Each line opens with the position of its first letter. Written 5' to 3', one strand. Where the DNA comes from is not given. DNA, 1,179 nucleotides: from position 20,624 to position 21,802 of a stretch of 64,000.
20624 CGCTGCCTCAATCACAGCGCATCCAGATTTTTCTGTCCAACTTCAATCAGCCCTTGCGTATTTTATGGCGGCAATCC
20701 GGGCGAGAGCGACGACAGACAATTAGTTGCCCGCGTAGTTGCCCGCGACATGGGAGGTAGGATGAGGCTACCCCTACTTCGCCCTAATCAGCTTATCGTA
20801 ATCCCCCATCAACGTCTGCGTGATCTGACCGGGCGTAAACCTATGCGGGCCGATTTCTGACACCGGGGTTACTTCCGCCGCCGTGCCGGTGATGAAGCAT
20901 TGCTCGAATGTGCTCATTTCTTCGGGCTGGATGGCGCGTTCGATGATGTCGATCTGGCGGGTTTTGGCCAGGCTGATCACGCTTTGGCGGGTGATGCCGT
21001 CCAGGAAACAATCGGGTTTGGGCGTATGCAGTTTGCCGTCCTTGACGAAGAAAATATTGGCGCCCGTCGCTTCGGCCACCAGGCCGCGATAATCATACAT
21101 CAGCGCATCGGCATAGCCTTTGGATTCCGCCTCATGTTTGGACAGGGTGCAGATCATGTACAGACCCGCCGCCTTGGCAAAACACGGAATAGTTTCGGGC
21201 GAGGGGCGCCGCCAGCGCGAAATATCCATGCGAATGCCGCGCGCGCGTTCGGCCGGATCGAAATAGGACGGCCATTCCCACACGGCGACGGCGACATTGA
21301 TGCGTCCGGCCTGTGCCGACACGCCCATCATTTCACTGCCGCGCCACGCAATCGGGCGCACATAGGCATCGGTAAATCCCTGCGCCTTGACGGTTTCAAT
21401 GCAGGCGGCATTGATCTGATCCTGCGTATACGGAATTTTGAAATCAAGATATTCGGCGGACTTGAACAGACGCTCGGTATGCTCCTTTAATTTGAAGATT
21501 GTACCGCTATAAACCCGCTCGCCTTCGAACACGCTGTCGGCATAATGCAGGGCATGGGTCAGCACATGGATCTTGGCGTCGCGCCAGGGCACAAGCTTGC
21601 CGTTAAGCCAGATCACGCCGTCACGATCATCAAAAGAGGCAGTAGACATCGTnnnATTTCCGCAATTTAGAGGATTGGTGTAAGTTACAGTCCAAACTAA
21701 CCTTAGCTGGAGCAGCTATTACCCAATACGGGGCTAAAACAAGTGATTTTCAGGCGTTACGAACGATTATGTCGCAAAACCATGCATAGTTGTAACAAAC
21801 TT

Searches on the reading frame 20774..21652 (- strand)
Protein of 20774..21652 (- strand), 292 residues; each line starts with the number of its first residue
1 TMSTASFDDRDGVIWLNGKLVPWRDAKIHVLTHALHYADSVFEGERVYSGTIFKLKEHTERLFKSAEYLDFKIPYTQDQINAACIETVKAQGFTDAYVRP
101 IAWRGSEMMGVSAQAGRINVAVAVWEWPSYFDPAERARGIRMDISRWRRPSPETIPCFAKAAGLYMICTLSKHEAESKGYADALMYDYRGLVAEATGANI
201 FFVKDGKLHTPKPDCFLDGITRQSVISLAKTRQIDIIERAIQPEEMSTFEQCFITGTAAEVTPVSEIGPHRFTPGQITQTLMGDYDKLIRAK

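Call 79: search_protein_families(library=pfam, proteins=[window:20774-21652:-], max_evalue=0.001)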
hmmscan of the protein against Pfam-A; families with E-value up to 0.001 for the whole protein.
window:20774-21652:- (292 aa): 1 family
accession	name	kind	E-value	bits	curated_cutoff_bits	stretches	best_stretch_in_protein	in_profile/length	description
PF01063.24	Aminotran_4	-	9.8e-51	173.2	28.5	1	41-267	2-223/223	Amino-transferase class IV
